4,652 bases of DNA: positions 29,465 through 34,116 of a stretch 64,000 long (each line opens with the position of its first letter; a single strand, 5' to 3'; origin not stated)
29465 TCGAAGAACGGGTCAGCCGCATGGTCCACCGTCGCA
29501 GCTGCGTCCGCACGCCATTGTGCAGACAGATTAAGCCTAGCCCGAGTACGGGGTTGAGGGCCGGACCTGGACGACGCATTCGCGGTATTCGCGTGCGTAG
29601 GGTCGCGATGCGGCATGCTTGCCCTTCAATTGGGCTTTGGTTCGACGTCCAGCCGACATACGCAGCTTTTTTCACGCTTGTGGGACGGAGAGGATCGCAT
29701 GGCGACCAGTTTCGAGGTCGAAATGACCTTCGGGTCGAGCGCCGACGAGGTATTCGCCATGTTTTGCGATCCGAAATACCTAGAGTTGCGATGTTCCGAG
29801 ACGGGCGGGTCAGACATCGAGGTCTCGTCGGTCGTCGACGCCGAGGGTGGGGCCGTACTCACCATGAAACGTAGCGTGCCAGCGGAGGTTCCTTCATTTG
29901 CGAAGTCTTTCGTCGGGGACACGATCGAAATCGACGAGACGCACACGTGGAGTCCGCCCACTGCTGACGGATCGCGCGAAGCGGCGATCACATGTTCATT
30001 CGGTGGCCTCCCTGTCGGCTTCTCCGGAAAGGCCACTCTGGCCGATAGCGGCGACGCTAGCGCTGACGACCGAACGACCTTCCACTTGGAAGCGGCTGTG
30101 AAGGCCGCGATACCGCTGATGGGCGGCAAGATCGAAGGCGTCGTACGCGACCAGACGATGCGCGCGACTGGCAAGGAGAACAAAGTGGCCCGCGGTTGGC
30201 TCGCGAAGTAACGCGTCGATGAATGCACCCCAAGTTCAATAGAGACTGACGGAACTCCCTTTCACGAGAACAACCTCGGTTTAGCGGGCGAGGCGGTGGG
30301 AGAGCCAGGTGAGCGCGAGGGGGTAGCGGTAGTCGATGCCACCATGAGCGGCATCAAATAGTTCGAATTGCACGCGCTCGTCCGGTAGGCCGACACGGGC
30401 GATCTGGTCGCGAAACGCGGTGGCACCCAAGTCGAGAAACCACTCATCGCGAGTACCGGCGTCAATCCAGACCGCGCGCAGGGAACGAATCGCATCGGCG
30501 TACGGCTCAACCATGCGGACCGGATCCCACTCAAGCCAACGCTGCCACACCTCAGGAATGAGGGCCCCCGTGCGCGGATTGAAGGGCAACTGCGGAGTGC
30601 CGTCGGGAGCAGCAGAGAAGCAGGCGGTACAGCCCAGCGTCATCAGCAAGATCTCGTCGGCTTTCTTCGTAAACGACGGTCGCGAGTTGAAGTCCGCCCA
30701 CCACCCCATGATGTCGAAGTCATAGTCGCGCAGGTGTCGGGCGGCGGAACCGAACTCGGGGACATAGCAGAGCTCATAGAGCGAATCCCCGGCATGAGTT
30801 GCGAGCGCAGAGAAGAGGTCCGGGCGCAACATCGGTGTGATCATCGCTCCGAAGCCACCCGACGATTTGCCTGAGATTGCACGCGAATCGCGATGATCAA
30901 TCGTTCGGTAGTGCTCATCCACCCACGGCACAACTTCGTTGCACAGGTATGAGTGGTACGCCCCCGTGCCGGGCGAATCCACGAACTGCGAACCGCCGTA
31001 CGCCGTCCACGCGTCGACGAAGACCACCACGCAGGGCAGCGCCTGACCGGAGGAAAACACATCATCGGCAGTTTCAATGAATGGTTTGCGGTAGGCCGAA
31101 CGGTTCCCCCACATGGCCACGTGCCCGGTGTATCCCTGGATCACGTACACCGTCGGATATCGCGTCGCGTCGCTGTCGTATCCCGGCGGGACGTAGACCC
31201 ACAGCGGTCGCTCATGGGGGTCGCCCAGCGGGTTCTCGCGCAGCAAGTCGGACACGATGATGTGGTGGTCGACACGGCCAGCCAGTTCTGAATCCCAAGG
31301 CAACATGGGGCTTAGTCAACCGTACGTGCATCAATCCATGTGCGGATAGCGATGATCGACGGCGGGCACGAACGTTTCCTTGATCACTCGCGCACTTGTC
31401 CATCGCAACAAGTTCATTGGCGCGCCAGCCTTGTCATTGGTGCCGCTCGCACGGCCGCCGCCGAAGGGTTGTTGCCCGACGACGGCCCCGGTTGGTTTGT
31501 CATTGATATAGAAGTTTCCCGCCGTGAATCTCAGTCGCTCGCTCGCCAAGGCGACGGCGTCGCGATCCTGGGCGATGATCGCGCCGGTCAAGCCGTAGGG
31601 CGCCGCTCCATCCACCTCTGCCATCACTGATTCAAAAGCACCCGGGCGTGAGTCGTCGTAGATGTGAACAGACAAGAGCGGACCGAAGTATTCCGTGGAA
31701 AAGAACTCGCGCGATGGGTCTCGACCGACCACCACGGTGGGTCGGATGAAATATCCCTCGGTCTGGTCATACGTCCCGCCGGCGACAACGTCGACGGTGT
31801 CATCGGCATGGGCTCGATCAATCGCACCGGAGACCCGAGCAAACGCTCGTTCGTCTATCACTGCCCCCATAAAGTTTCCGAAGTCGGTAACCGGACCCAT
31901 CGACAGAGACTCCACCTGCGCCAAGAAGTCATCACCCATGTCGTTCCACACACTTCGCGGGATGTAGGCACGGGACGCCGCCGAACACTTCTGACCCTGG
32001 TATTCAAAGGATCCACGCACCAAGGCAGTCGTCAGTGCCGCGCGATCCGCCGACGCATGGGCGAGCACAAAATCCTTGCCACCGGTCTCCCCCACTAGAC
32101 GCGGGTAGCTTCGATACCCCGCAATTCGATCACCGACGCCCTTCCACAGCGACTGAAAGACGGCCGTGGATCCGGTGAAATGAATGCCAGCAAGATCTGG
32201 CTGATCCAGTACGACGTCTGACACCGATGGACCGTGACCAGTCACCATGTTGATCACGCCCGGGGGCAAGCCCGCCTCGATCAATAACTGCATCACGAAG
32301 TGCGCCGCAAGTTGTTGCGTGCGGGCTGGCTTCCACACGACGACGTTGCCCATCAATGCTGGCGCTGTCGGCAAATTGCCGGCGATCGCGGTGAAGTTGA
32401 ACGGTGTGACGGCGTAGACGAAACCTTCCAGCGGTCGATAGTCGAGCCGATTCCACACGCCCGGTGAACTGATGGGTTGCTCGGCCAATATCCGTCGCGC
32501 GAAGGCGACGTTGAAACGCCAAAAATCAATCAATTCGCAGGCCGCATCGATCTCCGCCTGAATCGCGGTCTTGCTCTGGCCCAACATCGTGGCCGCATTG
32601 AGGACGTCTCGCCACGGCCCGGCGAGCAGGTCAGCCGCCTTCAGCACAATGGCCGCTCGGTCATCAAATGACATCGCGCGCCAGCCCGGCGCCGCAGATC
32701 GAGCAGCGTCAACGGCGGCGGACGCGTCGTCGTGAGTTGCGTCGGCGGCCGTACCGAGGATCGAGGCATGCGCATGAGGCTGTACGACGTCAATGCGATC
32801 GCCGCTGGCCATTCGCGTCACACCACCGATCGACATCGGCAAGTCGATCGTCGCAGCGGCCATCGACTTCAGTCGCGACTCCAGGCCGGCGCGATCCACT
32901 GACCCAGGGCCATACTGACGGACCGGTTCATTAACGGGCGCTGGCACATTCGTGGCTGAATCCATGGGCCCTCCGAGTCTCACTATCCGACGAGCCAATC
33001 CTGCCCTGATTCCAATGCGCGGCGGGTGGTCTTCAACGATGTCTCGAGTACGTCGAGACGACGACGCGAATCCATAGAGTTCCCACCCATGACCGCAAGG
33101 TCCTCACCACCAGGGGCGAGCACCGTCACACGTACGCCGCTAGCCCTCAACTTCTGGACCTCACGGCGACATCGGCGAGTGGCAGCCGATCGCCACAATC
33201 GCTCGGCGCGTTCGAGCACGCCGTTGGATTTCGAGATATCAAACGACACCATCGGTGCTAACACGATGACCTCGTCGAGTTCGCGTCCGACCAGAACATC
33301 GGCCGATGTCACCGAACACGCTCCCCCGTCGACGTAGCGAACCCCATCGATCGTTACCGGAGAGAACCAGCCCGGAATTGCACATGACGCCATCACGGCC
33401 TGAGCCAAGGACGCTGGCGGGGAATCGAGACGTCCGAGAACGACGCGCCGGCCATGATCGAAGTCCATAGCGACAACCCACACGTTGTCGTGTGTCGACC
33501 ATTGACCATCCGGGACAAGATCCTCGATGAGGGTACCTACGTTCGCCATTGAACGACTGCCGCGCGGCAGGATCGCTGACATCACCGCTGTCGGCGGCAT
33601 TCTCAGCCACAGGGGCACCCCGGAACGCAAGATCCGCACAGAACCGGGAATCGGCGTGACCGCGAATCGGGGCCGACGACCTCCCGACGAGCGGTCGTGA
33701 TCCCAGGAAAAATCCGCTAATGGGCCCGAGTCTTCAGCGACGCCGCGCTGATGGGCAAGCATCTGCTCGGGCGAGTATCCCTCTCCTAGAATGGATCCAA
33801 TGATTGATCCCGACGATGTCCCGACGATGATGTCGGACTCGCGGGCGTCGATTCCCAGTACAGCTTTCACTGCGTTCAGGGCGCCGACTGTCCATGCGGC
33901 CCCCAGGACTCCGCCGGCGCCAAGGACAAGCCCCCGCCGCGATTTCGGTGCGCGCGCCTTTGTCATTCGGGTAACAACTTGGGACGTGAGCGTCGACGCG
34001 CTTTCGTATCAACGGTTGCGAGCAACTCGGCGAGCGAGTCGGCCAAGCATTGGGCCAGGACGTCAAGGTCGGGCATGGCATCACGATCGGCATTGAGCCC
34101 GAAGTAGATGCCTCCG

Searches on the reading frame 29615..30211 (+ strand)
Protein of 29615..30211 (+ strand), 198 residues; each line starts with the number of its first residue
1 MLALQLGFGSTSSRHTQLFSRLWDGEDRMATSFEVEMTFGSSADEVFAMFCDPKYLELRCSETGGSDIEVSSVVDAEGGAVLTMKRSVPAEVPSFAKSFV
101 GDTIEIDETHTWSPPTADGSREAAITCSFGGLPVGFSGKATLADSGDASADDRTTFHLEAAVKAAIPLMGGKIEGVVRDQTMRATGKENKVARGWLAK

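Call 9: search_protein_families(library=pfam, proteins=[window:29615-30211:+])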
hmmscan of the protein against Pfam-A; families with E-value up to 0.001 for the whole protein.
window:29615-30211:+ (198 aa): 1 family
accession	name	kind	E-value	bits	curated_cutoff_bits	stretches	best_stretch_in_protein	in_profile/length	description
PF10698.15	DUF2505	-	6.2e-38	130.8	26.9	1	35-196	2-158/158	Protein of unknown function (DUF2505)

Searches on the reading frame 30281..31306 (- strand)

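Call 9: search_protein_families(library=pfam, proteins=[window:30281-31306:-])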
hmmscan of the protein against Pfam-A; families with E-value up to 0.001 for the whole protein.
window:30281-31306:- (341 aa): 1 family
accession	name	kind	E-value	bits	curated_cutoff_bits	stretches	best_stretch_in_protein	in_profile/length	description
PF00756.26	Esterase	-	1.8e-19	71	22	1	32-302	7-209/251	Putative esterase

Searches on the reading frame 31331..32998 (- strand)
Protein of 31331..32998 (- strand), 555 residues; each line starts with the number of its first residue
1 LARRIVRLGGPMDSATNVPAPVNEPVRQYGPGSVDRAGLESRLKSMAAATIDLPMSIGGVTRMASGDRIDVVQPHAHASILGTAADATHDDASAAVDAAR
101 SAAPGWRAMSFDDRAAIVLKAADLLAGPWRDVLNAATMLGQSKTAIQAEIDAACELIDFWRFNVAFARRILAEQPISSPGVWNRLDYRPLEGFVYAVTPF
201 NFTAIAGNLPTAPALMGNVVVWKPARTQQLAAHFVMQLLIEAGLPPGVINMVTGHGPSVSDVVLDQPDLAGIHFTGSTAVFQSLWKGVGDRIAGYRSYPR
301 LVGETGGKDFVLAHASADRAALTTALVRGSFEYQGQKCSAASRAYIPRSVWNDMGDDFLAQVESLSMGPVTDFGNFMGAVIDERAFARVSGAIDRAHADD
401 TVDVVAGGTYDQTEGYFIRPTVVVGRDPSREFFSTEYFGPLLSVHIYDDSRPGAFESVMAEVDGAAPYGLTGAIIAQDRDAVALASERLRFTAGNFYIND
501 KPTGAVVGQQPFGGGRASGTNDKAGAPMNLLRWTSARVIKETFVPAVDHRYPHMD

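Call 9: search_protein_families(library=pfam, proteins=[window:31331-32998:-])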
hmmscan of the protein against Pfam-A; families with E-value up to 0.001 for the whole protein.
window:31331-32998:- (555 aa): 1 family
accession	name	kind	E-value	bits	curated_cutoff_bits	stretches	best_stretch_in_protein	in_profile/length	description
PF00171.27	Aldedh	-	1.5e-95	320.9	23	1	65-536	5-458/461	Aldehyde dehydrogenase family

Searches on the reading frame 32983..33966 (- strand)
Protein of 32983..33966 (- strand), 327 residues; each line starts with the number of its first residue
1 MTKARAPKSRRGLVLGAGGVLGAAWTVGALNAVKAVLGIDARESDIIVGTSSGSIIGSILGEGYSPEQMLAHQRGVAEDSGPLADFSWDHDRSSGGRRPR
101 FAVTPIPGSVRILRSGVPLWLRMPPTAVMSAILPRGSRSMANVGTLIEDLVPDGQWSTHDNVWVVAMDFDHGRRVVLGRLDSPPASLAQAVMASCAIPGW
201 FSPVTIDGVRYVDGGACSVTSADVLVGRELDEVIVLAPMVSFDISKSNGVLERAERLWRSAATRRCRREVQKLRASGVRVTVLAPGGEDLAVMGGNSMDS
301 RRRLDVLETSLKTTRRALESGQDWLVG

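Call 9: search_protein_families(library=pfam, proteins=[window:32983-33966:-])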
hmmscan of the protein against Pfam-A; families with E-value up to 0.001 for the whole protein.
window:32983-33966:- (327 aa): 1 family
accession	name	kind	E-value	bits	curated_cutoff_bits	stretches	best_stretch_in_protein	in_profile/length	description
PF01734.28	Patatin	-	1.2e-22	81.5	27.7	1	13-224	1-189/191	Patatin-like phospholipase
